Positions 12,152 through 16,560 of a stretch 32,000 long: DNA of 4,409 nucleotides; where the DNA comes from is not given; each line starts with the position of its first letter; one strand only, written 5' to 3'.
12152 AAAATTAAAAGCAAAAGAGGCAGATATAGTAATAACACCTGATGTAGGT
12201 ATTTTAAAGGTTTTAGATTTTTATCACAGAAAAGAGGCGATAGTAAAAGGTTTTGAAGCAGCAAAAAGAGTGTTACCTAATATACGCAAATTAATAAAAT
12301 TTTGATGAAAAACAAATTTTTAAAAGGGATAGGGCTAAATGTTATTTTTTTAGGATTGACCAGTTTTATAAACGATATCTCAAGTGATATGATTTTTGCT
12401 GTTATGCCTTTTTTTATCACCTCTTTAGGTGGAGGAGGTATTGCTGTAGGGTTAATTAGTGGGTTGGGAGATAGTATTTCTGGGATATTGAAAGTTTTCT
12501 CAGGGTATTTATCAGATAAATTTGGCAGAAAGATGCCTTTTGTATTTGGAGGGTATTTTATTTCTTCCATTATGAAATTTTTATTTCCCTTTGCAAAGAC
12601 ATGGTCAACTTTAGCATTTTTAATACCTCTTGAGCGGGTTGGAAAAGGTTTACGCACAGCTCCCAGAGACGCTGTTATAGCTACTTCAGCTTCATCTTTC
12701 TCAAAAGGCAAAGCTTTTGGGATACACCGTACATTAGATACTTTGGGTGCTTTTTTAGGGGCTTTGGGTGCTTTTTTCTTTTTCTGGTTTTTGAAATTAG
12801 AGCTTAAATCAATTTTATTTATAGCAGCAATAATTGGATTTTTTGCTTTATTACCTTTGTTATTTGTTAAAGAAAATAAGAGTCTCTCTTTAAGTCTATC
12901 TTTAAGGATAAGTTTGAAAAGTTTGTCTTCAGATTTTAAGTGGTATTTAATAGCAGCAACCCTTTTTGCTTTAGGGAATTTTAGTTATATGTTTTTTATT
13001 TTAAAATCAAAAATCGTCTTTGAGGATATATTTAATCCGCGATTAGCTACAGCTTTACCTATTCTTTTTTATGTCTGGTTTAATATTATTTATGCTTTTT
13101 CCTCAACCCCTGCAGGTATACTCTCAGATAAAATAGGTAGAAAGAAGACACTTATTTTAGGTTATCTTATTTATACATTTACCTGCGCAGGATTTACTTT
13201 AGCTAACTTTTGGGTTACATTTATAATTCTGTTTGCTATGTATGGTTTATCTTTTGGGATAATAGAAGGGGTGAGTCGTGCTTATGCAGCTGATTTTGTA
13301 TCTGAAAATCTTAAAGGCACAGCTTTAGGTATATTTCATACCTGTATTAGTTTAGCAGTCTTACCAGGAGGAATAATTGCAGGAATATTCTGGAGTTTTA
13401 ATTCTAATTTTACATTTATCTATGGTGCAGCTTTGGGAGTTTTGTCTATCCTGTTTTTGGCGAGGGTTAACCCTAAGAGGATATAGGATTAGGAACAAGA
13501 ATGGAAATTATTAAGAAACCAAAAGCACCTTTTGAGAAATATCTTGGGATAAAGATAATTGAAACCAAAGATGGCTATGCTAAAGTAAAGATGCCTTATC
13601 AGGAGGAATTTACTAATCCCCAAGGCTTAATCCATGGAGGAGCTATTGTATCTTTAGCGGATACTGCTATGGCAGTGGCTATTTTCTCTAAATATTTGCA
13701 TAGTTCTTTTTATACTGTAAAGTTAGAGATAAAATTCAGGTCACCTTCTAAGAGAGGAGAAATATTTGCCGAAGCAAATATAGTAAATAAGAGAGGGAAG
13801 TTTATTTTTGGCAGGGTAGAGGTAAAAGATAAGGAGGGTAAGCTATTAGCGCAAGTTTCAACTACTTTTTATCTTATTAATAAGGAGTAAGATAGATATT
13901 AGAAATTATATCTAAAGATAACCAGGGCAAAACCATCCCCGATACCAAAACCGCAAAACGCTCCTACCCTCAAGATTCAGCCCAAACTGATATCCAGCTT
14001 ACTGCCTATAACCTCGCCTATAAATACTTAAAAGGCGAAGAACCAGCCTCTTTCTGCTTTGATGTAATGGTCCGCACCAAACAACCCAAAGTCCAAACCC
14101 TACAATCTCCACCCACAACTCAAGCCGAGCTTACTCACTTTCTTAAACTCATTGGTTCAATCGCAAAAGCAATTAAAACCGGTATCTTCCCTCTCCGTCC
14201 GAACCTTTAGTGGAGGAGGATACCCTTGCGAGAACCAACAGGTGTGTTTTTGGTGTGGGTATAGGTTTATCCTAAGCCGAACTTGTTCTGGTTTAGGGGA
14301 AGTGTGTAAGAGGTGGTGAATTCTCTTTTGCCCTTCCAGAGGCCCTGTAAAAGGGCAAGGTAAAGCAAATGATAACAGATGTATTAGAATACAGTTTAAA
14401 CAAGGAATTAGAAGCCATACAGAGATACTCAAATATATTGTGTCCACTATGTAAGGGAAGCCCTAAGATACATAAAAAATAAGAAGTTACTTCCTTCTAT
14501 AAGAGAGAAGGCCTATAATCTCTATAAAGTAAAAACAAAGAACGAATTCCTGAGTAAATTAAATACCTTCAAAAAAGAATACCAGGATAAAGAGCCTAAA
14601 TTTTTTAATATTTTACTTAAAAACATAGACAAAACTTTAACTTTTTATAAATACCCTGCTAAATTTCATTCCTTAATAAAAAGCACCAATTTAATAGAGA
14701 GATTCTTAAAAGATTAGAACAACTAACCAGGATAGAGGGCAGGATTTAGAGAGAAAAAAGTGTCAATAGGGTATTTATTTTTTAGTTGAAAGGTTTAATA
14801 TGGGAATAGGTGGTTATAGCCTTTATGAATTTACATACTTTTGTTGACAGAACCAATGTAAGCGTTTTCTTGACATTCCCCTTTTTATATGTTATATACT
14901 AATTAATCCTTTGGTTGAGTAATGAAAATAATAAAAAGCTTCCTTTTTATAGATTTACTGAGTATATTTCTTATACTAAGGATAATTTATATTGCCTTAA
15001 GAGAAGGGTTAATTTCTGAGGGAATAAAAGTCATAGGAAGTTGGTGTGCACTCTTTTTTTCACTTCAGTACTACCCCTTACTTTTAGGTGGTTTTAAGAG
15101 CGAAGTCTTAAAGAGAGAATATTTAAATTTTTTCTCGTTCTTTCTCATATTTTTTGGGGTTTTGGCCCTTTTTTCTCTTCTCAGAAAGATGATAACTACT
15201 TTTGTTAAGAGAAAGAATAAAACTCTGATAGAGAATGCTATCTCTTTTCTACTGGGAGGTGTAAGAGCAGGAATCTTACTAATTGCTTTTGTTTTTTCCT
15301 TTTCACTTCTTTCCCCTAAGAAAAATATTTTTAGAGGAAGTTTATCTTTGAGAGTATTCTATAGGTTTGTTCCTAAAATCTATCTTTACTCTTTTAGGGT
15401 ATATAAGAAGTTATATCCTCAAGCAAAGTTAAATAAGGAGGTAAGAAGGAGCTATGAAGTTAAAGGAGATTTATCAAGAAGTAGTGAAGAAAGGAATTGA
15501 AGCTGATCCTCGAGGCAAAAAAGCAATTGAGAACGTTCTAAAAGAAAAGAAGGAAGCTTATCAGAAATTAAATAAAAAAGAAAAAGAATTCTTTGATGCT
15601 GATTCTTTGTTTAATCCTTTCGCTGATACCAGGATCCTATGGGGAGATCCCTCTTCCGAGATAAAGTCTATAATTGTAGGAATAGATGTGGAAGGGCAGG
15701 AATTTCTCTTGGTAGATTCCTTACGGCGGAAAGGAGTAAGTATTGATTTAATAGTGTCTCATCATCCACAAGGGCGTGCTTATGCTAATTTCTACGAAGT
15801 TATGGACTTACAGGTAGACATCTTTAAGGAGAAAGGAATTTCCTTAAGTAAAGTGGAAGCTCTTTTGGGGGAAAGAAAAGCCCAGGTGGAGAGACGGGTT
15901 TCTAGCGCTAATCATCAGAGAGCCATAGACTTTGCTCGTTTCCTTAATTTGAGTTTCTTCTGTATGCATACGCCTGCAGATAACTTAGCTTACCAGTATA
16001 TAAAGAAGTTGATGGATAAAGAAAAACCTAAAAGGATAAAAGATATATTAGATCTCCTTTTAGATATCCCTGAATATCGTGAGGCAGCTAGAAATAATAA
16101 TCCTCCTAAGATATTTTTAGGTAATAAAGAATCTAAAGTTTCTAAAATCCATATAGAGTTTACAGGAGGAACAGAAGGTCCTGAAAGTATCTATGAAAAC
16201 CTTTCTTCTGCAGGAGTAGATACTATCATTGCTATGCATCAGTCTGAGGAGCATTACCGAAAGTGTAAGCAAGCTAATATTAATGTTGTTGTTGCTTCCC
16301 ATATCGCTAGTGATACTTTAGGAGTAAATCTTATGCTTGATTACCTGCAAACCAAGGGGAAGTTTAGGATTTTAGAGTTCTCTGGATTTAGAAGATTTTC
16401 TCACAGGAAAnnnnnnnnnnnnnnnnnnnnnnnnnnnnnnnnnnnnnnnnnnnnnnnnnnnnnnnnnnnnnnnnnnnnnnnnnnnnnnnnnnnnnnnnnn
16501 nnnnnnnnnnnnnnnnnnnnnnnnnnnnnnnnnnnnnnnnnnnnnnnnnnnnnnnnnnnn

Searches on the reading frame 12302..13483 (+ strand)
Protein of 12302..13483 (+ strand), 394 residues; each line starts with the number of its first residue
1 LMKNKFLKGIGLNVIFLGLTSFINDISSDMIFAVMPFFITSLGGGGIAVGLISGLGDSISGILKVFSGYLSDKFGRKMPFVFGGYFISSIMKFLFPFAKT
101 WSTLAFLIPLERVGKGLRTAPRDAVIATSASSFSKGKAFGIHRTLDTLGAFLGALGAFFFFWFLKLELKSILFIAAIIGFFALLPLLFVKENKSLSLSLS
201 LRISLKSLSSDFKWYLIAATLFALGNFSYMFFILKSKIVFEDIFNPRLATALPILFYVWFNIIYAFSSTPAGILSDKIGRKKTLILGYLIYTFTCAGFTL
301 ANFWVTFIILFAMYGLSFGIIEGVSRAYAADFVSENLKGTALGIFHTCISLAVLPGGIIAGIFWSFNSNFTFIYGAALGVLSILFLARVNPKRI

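Call 70: search_protein_families(library=pfam, proteins=[window:12302-13483:+], max_evalue=0.00001)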
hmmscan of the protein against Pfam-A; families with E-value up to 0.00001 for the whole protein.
window:12302-13483:+ (394 aa): 2 families
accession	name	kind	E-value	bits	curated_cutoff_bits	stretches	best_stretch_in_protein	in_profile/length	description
PF07690.21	MFS_1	-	2.1e-33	116.1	33.4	2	258-389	39-174/347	Major Facilitator Superfamily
PF00083.30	Sugar_tr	-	3.4e-08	33.2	22.3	1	215-383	17-185/452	Sugar (and other) transporter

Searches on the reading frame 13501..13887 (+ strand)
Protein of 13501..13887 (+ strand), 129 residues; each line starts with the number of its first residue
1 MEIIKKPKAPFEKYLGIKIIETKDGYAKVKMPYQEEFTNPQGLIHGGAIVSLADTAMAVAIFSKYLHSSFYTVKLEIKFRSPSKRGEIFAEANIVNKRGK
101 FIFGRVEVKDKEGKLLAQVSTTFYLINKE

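Call 70: search_protein_families(library=pfam, proteins=[window:13501-13887:+], max_evalue=0.00001)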
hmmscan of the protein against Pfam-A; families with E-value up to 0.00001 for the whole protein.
window:13501-13887:+ (129 aa): 2 families
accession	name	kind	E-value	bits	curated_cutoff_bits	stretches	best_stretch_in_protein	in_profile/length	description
PF03061.28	4HBT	-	1.7e-14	54.3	20.6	1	41-116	1-78/79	Thioesterase superfamily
PF14539.12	DUF4442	-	3.8e-08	34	25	1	8-124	12-131/132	Domain of unknown function (DUF4442)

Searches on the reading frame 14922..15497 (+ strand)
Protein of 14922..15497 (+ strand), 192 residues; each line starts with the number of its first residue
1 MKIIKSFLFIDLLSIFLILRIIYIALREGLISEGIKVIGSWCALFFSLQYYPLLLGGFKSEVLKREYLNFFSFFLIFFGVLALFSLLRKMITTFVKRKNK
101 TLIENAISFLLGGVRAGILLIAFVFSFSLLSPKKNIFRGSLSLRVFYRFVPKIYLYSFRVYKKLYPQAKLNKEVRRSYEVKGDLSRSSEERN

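Call 70: search_protein_families(library=pfam, proteins=[window:14922-15497:+], max_evalue=0.00001)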
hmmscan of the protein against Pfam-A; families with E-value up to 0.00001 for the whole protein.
window:14922-15497:+ (192 aa): 1 family
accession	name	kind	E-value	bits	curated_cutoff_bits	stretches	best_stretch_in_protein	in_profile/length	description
PF02674.22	Colicin_V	-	1.2e-16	61.5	29.3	1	10-148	1-141/144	Colicin V production protein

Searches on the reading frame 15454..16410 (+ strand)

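Call 70: search_protein_families(library=pfam, proteins=[window:15454-16410:+], max_evalue=0.00001)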
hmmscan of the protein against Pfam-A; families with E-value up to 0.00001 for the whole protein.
window:15454-16410:+ (319 aa): 1 family
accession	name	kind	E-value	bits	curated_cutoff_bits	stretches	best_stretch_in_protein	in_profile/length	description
PF01784.24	DUF34_NIF3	-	3.1e-09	37.2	23.4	0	151-301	78-238/256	Duf34/NIF3 (NGG1p interacting factor 3)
